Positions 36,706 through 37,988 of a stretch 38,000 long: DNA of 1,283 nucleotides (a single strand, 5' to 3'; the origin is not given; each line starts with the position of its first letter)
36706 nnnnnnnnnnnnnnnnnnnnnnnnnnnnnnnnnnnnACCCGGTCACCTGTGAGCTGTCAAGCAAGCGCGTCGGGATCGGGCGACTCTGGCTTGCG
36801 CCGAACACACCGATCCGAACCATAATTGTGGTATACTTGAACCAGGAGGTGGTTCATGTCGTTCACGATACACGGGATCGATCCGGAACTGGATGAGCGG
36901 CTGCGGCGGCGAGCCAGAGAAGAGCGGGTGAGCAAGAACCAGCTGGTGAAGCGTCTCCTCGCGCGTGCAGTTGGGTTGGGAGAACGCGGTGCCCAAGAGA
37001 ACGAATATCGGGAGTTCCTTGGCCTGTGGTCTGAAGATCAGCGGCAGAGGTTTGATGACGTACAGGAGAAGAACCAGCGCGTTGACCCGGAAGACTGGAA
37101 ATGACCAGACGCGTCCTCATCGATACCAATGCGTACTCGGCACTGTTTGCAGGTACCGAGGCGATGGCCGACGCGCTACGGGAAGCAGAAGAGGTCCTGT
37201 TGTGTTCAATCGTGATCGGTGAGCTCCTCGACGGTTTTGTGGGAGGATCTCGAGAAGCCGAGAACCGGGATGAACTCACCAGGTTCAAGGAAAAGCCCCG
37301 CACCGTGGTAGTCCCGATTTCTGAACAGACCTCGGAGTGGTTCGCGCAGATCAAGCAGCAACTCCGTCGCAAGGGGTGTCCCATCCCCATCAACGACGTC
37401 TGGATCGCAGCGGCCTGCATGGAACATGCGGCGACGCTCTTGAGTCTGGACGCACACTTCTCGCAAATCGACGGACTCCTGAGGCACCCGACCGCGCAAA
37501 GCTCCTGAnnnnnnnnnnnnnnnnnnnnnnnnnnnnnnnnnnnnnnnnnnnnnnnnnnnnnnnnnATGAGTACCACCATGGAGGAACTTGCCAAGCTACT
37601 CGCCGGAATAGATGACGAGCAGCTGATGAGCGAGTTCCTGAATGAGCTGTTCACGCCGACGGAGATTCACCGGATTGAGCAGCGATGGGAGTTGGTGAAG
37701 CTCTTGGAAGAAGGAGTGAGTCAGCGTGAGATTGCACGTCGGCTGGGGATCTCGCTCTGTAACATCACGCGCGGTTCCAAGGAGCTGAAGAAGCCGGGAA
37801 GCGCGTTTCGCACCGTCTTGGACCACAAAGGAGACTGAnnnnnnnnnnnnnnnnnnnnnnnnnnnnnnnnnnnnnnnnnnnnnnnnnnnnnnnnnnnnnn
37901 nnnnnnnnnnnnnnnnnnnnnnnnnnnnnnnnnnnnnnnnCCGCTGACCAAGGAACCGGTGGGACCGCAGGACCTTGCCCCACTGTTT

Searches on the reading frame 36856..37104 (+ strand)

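Call 64: search_protein_families(library=pfam, proteins=[window:36856-37104:+], max_evalue=0.01)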
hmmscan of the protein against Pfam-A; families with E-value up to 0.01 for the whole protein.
window:36856-37104:+ (82 aa): 3 families
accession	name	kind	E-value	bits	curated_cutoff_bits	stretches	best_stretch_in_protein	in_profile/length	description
PF22513.2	FitA-like_RHH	-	1.4e-05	25.4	27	1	4-39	4-39/39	Antitoxin FitA-like, ribbon-helix-helix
PF01402.27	RHH_1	-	9.8e-05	22.6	20.5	1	8-39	6-37/39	Ribbon-helix-helix protein, copG family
PF05534.18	HicB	-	0.00023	21.4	21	1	8-35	24-51/51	HicB family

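Call 78: search_protein_families(library=padloc, proteins=[window:36856-37104:+], max_evalue=0.001)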
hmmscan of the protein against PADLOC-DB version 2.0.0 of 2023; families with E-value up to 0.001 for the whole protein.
window:36856-37104:+ (82 aa): 0 families

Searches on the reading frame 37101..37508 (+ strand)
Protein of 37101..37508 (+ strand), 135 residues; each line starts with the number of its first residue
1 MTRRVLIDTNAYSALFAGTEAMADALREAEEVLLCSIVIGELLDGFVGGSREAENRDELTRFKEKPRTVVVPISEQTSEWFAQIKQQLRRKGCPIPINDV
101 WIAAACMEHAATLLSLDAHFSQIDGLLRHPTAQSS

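Call 64: search_protein_families(library=pfam, proteins=[window:37101-37508:+], max_evalue=0.01)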
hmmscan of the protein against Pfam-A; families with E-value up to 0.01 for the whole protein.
window:37101-37508:+ (135 aa): 1 family
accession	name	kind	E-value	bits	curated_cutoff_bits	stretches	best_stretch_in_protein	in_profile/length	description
PF01850.27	PIN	-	2.9e-15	57.4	23.6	1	5-125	1-119/120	PIN domain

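Call 78: search_protein_families(library=padloc, proteins=[window:37101-37508:+], max_evalue=0.001)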
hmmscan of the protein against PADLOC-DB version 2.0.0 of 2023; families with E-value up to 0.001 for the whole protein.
window:37101-37508:+ (135 aa): 0 families

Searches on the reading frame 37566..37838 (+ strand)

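Call 64: search_protein_families(library=pfam, proteins=[window:37566-37838:+], max_evalue=0.01)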
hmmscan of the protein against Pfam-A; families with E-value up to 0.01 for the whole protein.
window:37566-37838:+ (90 aa): 12 families
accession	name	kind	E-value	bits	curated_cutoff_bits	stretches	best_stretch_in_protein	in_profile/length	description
PF01371.25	Trp_repressor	-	1.1e-18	67.5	27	1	5-86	3-85/88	Trp repressor protein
PF13384.12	HTH_23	-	1.1e-06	28.8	24.6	1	35-64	2-31/50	Homeodomain-like domain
PF13936.12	HTH_38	-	0.00035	20.7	27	1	38-63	8-33/44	Helix-turn-helix domain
PF13551.12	HTH_29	-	0.0016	18.9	28.1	1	40-64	1-26/64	Winged helix-turn helix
PF15978.11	TnsD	-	0.0016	18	32.4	1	40-76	188-225/355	Tn7-like transposition protein D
PF13518.12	HTH_28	-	0.0021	18.5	25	1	40-66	2-28/52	Helix-turn-helix domain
PF04218.19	CENP-B_N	-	0.0021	18.1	21.2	0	41-63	13-35/53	CENP-B N-terminal DNA-binding domain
PF04545.22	Sigma70_r4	-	0.0022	17.9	24.1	1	37-64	13-34/50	Sigma-70, region 4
PF13412.12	HTH_24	-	0.0028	17.6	21.9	1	49-64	16-31/48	Winged helix-turn-helix DNA-binding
PF02796.21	HTH_7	-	0.0032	18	23.8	1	42-63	13-34/45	Helix-turn-helix domain of resolvase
PF08281.18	Sigma70_r4_2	-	0.0041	17.2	25.7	1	39-64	15-40/54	Sigma-70, region 4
PF08784.17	RPA_C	-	0.0089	17.2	22.6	0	48-84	67-103/106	Replication protein A C terminal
